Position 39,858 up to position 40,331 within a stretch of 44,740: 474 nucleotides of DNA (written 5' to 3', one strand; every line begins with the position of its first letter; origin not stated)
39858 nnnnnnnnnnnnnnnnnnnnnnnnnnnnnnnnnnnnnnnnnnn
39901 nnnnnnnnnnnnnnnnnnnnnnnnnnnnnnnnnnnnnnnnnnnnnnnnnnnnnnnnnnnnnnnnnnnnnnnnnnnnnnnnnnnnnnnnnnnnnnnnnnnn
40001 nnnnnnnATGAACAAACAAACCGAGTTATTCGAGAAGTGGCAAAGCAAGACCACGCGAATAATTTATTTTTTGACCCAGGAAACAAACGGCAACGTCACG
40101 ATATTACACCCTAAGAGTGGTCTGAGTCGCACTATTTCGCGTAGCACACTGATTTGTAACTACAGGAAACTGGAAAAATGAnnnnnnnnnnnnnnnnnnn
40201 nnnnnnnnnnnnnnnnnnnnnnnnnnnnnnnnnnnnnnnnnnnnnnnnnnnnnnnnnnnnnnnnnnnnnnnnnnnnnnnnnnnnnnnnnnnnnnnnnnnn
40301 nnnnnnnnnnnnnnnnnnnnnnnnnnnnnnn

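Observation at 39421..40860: Chain of translationally coupled small early ORFs with no recognisable domains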

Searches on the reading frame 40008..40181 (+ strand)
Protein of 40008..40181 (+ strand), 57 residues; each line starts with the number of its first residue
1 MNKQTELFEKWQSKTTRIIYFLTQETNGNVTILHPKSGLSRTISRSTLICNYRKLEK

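Call 5: search_protein_families(library=pfam, proteins=[window:40008-40181:+], max_evalue=1)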
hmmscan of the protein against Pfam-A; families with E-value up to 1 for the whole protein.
window:40008-40181:+ (57 aa): 1 family
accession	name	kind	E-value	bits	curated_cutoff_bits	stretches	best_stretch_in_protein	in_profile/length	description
PF17666.6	DUF5528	-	0.0097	16.3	28.9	1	8-49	58-99/152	Family of unknown function (DUF5528)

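Call 6: search_protein_families(library=phrogs, proteins=[window:40008-40181:+], max_evalue=0.1)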
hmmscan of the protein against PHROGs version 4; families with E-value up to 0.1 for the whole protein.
window:40008-40181:+ (57 aa): 0 families

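Call 18: search_protein_families(library=padloc, proteins=[window:40008-40178:+], max_evalue=1)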
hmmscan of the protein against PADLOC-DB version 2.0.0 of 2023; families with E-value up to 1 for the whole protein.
window:40008-40178:+ (57 aa): 0 families

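Call 19: search_protein_families(library=ncbifam, proteins=[window:40008-40178:+], max_evalue=1)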
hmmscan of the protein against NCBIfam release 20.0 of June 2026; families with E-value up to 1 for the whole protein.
window:40008-40178:+ (57 aa): 1 family
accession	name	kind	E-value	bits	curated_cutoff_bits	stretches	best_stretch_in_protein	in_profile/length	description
NF004586.0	PRK05928.2-4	equivalog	0.095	12.1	401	1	24-50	112-138/240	uroporphyrinogen-III synthase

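Call 89: search_dna_similar(query=window:40008-40178:+, collection=phages, mode=protein, max_evalue=0.001, rows=spread, max_rows=10)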
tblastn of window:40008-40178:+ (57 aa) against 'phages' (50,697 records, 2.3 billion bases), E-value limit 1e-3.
Records with a match: 24; places in all: 24; records where one place covers at least 80% of the query: 24.
Best place of each record, by identity: 60-80% 9; <60% 15.
By first word of the organism name: Escherichia 21; Dhillonvirus 2; Salmonella 1.
By host as written in the record: Escherichia coli 8; Escherichia coli O18 4; Escherichia coli K-12 MG1655 2; Escherichia coli K-12 2; - 2; Escherichia coli B19 2; Escherichia coli ATCC 11303 2; Salmonella enterica 1; and 1 more.
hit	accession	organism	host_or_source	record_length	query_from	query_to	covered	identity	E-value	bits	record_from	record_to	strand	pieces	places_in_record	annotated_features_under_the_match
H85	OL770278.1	Escherichia phage vB_EcoD_Opt212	Escherichia coli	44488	1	55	96%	63.6%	5e-15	72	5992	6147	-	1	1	hypothetical protein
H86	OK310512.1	Escherichia phage ZCEC11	Escherichia coli O18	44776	1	55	96%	63.6%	5e-15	72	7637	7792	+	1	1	hypothetical protein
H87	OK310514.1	Escherichia phage ZCEC10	Escherichia coli O18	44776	1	55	96%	63.6%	5e-15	72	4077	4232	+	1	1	hypothetical protein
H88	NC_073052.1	Escherichia phage JLBYU60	Escherichia coli K-12 MG1655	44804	1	55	96%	63.6%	5e-15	72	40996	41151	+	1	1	hypothetical protein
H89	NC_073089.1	Escherichia phage Oekolampad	Escherichia coli K-12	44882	4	57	95%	50.0%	1e-7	51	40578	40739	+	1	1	hypothetical protein (x3)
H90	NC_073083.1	Escherichia phage BF9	Escherichia coli B19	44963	4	57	95%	48.1%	4e-7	50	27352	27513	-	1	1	hypothetical protein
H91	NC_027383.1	Escherichia phage YD-2008.s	Escherichia coli ATCC 11303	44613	4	57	95%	46.3%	9e-7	49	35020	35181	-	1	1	hypothetical protein (x2)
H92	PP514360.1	Escherichia phage HK1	Escherichia sp.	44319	4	57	95%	44.4%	3e-5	44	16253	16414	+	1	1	hypothetical protein (x2)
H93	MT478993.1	Escherichia phage vB_EcoS_011D5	Escherichia coli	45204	4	57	95%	44.4%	3e-5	44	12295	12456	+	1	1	hypothetical protein (x2)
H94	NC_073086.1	Escherichia phage vB_EcoS_L-h 1M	Escherichia coli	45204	4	57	95%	44.4%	3e-5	44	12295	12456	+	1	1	hypothetical protein (x2)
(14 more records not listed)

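Call 98: search_solved_structures(query=A5, max_evalue=10)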
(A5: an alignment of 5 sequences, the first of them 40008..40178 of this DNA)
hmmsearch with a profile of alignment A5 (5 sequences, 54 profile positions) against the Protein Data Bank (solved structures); distinct sequences matched with E-value up to 10: 10.
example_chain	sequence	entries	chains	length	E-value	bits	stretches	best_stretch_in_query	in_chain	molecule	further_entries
6efi_A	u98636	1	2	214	0.21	14.7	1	20-36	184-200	KxYKxGKxW signal domain protein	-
6vs7_A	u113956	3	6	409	0.31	14.2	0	23-39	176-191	Adhesin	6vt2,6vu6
4qkr_A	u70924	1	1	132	0.58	13.3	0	14-35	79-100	DE NOVO PROTEIN 6XTYR/PV2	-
5eq4_A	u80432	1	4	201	0.8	12.8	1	20-36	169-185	Platelet-binding glycoprotein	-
9q5f_A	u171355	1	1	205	1.1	12.4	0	20-34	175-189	Streptococcal hemagglutinin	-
9q5e_A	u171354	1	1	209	1.2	12.3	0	20-34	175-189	Streptococcal hemagglutinin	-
5ij3_A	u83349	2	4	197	1.3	12.1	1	20-36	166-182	Platelet-binding glycoprotein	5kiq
5iiy_A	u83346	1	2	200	1.4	12.1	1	20-36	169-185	Platelet-binding glycoprotein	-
5eq2_A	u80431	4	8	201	1.4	12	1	20-36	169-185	Platelet-binding glycoprotein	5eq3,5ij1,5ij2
9g9a_D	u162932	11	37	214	1.4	12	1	29-53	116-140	CRISPR system Cms endoribonuclease Csm3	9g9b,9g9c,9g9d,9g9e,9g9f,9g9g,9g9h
